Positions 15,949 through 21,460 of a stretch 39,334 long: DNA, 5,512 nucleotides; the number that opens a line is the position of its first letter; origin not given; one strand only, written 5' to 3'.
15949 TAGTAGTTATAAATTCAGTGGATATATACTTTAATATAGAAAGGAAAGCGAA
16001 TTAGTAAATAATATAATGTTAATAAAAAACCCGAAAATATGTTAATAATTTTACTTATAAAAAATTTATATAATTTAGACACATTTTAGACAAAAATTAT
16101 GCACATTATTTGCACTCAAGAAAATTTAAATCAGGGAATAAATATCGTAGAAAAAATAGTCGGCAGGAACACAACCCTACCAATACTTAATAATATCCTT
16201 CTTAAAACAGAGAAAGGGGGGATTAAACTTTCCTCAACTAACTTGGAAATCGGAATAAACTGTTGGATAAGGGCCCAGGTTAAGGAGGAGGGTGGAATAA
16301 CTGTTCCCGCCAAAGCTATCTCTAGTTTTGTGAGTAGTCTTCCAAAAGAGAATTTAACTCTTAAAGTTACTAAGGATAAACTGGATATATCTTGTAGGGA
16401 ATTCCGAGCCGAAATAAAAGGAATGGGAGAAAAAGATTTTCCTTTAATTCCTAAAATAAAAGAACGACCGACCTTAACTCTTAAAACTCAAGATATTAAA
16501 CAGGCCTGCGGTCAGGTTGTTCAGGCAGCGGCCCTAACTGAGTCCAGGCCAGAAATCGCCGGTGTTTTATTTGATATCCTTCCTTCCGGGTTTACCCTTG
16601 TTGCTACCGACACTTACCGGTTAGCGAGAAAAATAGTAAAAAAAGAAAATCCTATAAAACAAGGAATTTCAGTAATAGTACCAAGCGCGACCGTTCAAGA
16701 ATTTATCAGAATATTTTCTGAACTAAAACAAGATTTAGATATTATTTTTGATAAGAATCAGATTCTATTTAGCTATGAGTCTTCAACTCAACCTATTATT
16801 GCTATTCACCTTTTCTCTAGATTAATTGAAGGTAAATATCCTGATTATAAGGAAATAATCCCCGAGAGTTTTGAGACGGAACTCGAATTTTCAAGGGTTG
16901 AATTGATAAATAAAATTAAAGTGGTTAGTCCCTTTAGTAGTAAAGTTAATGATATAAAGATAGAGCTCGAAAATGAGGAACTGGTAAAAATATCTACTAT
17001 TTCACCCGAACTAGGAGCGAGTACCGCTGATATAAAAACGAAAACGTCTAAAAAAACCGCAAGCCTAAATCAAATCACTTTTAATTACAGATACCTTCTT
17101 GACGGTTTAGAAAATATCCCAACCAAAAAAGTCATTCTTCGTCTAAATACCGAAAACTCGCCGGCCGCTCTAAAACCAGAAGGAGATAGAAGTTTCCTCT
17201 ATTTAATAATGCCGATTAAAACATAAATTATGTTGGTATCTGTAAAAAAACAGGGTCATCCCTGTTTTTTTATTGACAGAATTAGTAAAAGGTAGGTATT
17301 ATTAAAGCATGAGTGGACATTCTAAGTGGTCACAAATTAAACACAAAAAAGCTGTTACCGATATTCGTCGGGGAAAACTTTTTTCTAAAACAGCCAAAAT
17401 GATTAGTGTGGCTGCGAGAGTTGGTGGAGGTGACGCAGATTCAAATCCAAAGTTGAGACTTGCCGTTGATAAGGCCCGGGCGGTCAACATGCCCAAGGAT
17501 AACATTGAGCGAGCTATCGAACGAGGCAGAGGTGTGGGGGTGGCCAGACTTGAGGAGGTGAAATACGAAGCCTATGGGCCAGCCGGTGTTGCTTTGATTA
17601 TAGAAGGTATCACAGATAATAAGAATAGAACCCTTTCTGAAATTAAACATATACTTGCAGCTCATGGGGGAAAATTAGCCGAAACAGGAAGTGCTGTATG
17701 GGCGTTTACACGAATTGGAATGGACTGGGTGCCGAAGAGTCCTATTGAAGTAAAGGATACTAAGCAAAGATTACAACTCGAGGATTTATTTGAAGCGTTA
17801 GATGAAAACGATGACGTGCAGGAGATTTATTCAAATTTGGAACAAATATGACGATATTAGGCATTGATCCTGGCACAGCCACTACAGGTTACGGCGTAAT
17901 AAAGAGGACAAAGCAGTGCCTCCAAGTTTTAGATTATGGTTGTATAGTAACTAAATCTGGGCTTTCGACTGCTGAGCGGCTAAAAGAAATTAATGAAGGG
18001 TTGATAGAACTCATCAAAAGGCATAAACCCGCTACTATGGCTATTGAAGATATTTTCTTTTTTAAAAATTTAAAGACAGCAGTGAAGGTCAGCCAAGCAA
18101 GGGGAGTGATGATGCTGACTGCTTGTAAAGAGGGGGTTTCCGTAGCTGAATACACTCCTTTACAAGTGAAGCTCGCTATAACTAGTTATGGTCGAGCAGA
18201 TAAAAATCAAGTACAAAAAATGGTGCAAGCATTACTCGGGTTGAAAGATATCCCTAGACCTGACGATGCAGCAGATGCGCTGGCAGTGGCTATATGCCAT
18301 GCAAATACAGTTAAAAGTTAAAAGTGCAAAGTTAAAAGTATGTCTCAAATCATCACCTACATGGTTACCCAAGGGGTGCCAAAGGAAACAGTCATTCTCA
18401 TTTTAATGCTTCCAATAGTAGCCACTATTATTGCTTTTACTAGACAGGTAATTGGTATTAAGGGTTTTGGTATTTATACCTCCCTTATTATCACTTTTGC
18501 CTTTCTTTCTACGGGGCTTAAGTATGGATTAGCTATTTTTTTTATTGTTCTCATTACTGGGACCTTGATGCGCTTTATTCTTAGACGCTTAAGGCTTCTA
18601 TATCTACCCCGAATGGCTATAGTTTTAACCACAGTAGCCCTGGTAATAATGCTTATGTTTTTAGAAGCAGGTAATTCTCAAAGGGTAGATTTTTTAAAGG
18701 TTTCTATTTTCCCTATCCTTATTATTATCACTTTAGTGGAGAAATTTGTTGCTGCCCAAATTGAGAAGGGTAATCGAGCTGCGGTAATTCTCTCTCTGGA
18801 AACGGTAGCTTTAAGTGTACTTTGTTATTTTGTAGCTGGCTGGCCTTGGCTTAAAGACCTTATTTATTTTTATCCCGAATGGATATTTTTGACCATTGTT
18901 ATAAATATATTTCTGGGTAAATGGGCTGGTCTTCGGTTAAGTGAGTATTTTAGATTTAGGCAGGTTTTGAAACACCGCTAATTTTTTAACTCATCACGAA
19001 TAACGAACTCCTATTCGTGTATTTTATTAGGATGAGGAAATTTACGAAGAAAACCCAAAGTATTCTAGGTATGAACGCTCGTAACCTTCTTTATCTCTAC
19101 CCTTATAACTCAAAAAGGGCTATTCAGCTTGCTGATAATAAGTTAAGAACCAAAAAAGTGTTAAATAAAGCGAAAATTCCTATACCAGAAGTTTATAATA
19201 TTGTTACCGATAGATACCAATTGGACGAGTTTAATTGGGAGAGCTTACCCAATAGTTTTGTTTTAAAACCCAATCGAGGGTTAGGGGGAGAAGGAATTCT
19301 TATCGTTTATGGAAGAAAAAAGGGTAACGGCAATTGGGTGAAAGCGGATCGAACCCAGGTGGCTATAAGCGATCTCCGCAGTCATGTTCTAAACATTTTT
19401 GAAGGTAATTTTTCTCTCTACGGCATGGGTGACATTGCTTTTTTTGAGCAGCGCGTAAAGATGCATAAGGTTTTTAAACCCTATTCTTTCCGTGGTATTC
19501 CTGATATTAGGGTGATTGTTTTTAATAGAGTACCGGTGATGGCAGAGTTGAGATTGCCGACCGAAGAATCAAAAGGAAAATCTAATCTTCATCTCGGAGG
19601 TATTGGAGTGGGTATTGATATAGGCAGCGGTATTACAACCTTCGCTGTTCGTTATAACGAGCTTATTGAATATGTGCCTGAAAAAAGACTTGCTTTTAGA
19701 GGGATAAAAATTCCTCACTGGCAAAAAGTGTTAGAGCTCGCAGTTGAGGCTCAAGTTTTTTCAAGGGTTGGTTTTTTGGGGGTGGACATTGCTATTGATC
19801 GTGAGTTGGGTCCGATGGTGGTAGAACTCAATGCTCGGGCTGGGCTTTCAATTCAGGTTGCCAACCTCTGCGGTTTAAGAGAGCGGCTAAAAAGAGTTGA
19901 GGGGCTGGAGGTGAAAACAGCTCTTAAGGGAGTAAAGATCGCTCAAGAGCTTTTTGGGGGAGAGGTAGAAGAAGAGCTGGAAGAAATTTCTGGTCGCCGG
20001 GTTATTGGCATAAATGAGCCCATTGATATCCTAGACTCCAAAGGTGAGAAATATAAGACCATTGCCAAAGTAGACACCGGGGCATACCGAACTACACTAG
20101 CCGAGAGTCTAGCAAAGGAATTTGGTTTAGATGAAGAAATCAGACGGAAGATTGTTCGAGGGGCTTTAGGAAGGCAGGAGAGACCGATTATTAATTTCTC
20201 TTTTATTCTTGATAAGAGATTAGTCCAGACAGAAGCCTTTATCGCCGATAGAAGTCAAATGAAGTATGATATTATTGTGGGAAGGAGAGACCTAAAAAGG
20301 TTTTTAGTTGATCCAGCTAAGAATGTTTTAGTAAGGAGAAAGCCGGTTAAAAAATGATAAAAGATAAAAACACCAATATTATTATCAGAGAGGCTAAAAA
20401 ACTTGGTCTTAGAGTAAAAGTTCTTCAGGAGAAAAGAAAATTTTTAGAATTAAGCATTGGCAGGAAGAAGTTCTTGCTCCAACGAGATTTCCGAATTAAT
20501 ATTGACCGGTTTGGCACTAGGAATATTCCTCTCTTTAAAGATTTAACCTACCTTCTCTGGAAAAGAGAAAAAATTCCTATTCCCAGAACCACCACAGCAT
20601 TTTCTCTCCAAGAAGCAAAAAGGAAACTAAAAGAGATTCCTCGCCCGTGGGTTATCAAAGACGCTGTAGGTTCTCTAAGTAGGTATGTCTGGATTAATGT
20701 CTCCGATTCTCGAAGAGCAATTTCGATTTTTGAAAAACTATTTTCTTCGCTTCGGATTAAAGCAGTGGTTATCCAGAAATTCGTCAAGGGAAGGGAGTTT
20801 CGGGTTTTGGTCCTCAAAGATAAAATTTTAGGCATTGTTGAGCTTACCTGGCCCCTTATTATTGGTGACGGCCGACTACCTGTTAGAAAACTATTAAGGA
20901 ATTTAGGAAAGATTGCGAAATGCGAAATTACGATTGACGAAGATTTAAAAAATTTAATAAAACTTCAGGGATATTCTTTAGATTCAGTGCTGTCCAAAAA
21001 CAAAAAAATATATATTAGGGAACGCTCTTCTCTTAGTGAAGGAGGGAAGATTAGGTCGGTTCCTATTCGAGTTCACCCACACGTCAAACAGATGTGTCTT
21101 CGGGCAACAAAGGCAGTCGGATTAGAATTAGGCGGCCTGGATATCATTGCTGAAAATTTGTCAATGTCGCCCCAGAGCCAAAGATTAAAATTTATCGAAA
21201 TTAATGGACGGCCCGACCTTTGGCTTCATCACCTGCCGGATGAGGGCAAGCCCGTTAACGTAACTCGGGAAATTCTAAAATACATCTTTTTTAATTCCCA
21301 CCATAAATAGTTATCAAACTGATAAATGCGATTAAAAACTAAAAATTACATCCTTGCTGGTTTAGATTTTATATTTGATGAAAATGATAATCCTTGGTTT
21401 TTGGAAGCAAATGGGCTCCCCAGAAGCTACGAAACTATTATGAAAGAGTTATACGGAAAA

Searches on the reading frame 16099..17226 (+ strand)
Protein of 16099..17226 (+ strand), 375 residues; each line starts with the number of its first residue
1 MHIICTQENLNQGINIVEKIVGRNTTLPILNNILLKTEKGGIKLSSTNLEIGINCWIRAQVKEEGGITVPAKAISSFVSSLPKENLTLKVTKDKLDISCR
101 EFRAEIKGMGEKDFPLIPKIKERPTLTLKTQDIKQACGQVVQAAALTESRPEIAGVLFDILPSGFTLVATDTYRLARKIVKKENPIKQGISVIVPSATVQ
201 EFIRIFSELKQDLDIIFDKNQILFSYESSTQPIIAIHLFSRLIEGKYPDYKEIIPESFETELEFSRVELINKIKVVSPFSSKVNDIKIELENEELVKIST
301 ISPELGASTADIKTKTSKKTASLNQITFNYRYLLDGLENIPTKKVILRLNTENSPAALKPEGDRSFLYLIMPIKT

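Call 53: search_protein_families(library=pfam, proteins=[window:16099-17226:+], max_evalue=0.001)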
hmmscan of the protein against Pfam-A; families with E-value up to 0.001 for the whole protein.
window:16099-17226:+ (375 aa): 3 families
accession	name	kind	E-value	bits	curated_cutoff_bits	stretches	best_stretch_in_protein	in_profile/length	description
PF00712.24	DNA_pol3_beta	-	3e-25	89.1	24.4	1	1-118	1-120/120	DNA polymerase III beta subunit, N-terminal domain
PF02767.21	DNA_pol3_beta_2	-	9.7e-24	84.3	27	1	128-249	2-116/116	DNA polymerase III beta subunit, central domain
PF02768.20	DNA_pol3_beta_3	-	2.5e-17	63.3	27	1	251-373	1-120/121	DNA polymerase III beta subunit, C-terminal domain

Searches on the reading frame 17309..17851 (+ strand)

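Call 53: search_protein_families(library=pfam, proteins=[window:17309-17851:+], max_evalue=0.001)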
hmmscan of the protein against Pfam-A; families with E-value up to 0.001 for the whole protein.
window:17309-17851:+ (180 aa): 2 families
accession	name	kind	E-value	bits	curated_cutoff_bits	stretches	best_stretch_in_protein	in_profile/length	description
PF20772.2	TACO1_YebC_N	-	6.7e-31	107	36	1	5-75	1-72/73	TACO1/YebC protein N-terminal domain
PF01709.26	Transcrip_reg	-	8.3e-29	100.8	27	2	81-138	1-58/160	TACO1/YebC second and third domain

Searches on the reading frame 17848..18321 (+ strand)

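Call 53: search_protein_families(library=pfam, proteins=[window:17848-18321:+], max_evalue=0.001)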
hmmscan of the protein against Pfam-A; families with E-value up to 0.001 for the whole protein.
window:17848-18321:+ (157 aa): 1 family
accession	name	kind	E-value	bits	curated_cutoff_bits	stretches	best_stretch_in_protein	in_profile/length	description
PF02075.23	RuvC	-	4.8e-56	189.2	22.2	1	3-151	1-148/148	Crossover junction endodeoxyribonuclease RuvC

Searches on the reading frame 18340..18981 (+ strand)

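Call 53: search_protein_families(library=pfam, proteins=[window:18340-18981:+], max_evalue=0.001)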
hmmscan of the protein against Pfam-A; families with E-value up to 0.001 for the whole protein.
window:18340-18981:+ (213 aa): 1 family
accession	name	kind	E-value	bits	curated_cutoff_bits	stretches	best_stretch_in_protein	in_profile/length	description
PF14402.11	7TM_transglut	-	1.6e-32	113.4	25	1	19-209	57-247/248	7 transmembrane helices usually fused to an inactive transglutaminase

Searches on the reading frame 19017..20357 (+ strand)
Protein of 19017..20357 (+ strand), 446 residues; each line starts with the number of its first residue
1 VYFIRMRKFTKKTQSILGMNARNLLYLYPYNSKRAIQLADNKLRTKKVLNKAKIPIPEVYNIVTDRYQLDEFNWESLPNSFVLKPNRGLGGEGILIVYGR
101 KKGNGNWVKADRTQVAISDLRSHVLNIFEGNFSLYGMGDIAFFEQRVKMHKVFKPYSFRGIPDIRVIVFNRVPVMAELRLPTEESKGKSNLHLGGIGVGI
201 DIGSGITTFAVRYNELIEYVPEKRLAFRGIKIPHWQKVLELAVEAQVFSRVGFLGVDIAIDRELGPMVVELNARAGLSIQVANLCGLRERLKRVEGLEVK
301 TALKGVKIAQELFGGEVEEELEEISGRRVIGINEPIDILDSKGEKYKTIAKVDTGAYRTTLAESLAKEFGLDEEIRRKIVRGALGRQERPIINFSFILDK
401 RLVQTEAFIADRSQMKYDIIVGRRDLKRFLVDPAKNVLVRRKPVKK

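Call 53: search_protein_families(library=pfam, proteins=[window:19017-20357:+], max_evalue=0.001)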
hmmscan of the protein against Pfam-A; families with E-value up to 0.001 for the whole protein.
window:19017-20357:+ (446 aa): 6 families
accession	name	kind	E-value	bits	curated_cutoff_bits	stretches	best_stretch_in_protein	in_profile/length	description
PF14397.11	ATPgrasp_ST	-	2.7e-66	224.1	31.4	1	22-295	2-277/278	Sugar-transfer associated ATP-grasp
PF02655.19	ATP-grasp_3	-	1.2e-08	35.6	23.2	1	39-104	1-57/160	ATP-grasp domain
PF08443.16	RimK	-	1.2e-07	32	21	0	238-278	131-170/188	RimK-like ATP-grasp domain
PF05618.17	Zn_protease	-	1.2e-06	28.9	27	1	375-438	68-134/138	Putative ATP-dependent zinc protease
PF13975.11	gag-asp_proteas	-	0.00033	21.6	28.2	0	350-394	12-58/92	gag-polyprotein putative aspartyl protease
PF14398.11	ATPgrasp_YheCD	-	0.00089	19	26.8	0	240-277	193-229/255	YheC/D like ATP-grasp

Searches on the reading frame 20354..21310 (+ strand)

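Call 53: search_protein_families(library=pfam, proteins=[window:20354-21310:+], max_evalue=0.001)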
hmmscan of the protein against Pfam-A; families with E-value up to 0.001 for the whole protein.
window:20354-21310:+ (318 aa): 2 families
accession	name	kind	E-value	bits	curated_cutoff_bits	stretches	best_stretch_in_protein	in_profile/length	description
PF08443.16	RimK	-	1.6e-08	34.9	21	0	68-162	10-103/188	RimK-like ATP-grasp domain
PF02655.19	ATP-grasp_3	-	0.00012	22.6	23.2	0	65-157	7-82/160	ATP-grasp domain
